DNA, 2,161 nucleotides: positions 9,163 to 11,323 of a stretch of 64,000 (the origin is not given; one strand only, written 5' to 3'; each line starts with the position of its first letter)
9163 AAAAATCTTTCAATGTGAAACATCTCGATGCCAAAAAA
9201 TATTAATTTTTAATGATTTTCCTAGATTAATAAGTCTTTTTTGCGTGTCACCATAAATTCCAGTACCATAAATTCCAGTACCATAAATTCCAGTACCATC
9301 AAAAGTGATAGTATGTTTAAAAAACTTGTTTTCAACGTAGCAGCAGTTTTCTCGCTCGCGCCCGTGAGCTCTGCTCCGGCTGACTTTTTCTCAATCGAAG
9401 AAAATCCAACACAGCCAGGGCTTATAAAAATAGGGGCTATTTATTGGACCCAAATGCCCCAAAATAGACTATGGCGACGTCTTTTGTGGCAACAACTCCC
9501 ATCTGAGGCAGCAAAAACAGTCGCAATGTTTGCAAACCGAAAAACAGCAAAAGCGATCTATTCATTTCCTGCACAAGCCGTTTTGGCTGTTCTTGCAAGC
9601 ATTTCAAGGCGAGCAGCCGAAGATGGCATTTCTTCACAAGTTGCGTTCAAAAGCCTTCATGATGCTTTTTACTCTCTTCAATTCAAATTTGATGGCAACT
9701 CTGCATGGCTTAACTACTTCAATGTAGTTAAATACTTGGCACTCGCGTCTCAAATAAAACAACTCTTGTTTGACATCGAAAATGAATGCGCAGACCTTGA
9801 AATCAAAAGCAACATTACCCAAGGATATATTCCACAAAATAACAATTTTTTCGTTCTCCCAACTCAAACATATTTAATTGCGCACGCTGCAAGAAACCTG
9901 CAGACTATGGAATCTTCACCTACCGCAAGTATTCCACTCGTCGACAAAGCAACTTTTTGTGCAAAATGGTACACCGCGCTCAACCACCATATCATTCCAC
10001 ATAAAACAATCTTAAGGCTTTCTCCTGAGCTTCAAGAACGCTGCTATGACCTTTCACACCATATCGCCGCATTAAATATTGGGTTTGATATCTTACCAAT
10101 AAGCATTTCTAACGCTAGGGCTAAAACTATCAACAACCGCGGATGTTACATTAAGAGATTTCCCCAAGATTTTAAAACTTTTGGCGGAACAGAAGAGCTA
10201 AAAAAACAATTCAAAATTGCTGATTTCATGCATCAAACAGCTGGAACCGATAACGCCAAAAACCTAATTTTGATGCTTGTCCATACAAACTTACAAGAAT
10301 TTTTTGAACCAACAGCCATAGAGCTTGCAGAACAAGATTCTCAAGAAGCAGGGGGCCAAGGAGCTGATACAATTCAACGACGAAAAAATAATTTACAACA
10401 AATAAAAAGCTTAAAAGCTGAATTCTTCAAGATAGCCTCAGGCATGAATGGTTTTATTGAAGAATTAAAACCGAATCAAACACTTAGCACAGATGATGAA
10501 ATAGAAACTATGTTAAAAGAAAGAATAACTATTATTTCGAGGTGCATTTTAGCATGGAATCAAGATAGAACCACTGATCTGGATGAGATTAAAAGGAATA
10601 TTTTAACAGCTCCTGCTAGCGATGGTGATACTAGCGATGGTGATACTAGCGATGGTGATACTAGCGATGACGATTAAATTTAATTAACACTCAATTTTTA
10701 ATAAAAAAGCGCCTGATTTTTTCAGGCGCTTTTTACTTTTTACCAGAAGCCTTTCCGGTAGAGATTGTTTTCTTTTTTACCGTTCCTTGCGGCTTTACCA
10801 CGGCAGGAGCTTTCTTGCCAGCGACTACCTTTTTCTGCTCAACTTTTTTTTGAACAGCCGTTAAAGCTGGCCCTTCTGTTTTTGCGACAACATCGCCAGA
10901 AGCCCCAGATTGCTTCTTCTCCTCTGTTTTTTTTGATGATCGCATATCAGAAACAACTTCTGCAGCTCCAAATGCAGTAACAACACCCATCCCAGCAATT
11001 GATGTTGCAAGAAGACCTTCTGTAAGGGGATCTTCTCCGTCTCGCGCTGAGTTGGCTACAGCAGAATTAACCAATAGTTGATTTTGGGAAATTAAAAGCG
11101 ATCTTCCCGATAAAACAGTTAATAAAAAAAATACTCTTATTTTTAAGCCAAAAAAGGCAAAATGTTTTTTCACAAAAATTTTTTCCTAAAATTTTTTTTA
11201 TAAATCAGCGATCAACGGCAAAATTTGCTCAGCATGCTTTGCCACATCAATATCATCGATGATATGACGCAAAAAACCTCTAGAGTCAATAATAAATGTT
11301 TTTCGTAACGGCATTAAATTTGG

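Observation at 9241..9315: Conserved 15-bp tandem repeats abutting the start codon of a two-member gene family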

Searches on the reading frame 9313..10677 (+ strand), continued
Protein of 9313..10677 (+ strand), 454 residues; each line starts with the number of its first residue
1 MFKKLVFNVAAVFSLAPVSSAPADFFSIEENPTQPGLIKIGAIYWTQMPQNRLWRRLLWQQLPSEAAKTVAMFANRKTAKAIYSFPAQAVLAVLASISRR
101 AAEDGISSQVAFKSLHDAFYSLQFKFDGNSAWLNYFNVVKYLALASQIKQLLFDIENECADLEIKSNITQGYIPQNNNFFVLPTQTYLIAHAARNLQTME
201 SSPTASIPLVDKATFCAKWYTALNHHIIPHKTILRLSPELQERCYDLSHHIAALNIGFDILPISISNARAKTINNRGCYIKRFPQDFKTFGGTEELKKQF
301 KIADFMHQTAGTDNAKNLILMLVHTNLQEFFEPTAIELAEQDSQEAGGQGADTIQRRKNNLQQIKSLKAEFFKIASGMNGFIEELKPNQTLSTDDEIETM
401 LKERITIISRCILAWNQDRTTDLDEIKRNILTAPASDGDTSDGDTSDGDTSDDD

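Call 73: search_protein_families(library=ncbifam, proteins=[window:9313-10677:+, P0002, P0004, P0009], max_evalue=0.01)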
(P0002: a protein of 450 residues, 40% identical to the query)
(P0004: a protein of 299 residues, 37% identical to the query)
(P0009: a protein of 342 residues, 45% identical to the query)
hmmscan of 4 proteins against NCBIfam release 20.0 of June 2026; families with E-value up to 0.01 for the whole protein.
window:9313-10677:+ (454 aa): 0 families

P0002 (450 aa): 0 families

P0004 (299 aa): 0 families

P0009 (342 aa): 0 families

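Call 76: predict_structure(alignment_id=A2)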
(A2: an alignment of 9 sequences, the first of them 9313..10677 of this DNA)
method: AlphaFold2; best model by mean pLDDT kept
length: 454 residues; sequences in the alignment: 9
mean_pLDDT: 66.8   pTM: 0.54
mean pLDDT of the five models: 66.8, 66.1, 64.8, 64.5, 63.6
residues with pLDDT >= 90: 60; 70-90: 159; 50-70: 114; < 50: 121
segments of 3 or more residues with pLDDT < 50: 1-20, 36-47, 201-210, 283-316, 381-393, 431-454
pLDDT, mean of each block of 10 residues (from residue 1): 41 41 70 51 47 60 73 79 87 87 82 90 76 83 93 97 93 79 86 71 44 52 79 93 91 81 80 71 43 43 41 48 60 69 72 81 77 58 45 55 59 53 53 45 40 33
secondary structure, 60 per line:
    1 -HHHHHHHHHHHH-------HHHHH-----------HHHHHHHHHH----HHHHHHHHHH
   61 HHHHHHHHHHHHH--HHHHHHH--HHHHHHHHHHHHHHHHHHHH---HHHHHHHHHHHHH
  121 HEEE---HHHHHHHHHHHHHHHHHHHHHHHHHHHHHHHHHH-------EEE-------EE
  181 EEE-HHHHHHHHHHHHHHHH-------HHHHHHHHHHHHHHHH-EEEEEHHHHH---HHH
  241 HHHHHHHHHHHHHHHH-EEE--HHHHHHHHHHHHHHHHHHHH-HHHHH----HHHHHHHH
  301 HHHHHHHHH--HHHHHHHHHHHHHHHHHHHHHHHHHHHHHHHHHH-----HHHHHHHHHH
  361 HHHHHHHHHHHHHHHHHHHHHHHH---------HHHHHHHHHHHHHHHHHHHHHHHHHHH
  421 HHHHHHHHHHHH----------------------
elements in order: H2-13 H21-25 H37-46 H51-73 H76-82 H85-104 H108-121 E122-124 H128-161 E169-171 E179-183 H185-200 H208-223 E225-229 H230-234 H238-256 E258-260 H263-282 H284-288 H293-309 H312-345 H351-384 H394-432

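Call 79: fold_search(model_id=the predicted structure, library=pdb)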
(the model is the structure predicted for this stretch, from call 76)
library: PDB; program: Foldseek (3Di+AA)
matches with E <= 10: 94; with E <= 0.001: 0
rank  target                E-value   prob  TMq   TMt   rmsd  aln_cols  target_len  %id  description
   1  6u1s_A                3.1e-01  0.13  0.11  0.15  27.1       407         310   14  Cryo-EM structure of a de novo designed 16-helix transmembrane nanopore, TMHC8_R. (released 2020-08-19)
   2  5ndz                  1.2e+00  0.03  0.09  0.08  24.1       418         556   12  Crystal structure of a thermostabilised human protease-activated receptor-2 (PAR2) in complex with AZ3451 at 3.6 angstro (released 2017-05-03)
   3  6aby_A                1.3e+00  0.05  0.11  0.12  20.3       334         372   11  Crystal structure of citrate synthase (Msed_1522) from Metallosphaera sedula in complex with oxaloacetate (released 2019-03-20)
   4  7upp_A                1.9e+00  0.08  0.14  0.18  22.7       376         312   11  Crystal structure of designed heterotrimeric assembly DHT03_2arm_A21/B21/C long (released 2022-12-14)
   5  7n6g_3N               1.9e+00  0.03  0.07  0.08  50.2       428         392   13  C1 of central pair (released 2022-05-18)
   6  1gu9_A                1.9e+00  0.04  0.09  0.16  17.8       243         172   11  Crystal Structure of Mycobacterium tuberculosis Alkylperoxidase AhpD (released 2002-02-14)
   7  4pxz                  2.3e+00  0.06  0.12  0.13  26.4       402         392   10  Crystal structure of P2Y12 receptor in complex with 2MeSADP (released 2014-04-30)
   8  2cey                  2.5e+00  0.03  0.10  0.13  19.1       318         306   12  Apo Structure of SiaP (released 2006-05-15)
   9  2v4c                  2.5e+00  0.03  0.09  0.13  19.4       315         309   13  Structure of sialic acid binding protein (SiaP) in the presence of KDN (released 2010-03-31)
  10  7wb4_K                2.7e+00  0.04  0.12  0.15  24.4       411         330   11  Cryo-EM structure of the NR subunit from X. laevis NPC (released 2022-03-02)
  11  6abx_A                2.7e+00  0.03  0.11  0.12  19.1       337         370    9  Crystal structure of citrate synthase (Msed_1522) from Metallosphaera sedula in complex with citrate (released 2019-03-13)
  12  2xwo                  2.8e+00  0.03  0.08  0.10  20.4       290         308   11  SiaP R147E mutant in complex with sialylamide (released 2011-11-16)
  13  2cex_D                3.1e+00  0.03  0.07  0.09  17.7       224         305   11  Structure of a sialic acid binding protein (SiaP) in the presence of the sialic acid acid analogue Neu5Ac2en (released 2006-05-15)
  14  8to0_AJ               3.2e+00  0.06  0.14  0.15  39.6       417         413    8  48-nm repeating structure of doublets from mouse sperm flagella (released 2023-11-01)
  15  7pp1                  3.2e+00  0.02  0.08  0.10  25.4       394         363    9  Crystal structure of the P2Y12 receptor in complex with the inverse agonist selatogrel. (released 2022-11-02)
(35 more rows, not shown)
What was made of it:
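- Tried and rejected: The best Foldseek PDB E-value is 0.31 (calls 76, 79).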

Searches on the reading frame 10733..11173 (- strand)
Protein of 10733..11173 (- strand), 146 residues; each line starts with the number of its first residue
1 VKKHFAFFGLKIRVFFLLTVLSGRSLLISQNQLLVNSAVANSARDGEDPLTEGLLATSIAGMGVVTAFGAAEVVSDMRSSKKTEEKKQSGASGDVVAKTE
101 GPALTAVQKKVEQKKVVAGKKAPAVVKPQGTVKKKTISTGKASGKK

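Call 11: search_protein_families(library=pfam, proteins=[window:10733-11173:-], max_evalue=0.01)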
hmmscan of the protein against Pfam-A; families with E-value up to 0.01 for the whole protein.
window:10733-11173:- (146 aa): 0 families

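Call 49: find_encoding_contigs(protein=window:10733-11173:-, flank=4000, max_places=10)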
Protein window:10733-11173:- (146 aa): 1 contig read that carries it; 1 place shown.
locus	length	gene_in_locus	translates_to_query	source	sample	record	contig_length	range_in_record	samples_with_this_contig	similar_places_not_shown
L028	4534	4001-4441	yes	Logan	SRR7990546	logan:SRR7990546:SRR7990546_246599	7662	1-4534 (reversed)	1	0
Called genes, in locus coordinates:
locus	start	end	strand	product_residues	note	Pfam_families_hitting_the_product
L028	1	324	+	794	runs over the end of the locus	PF02518:HATPase_c, PF00204:DNA_gyraseB, PF01751:Toprim, PF00986:DNA_gyraseB_C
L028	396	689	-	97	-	-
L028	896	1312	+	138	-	-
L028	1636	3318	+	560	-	-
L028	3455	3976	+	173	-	PF00578:AhpC-TSA, PF08534:Redoxin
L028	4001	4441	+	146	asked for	-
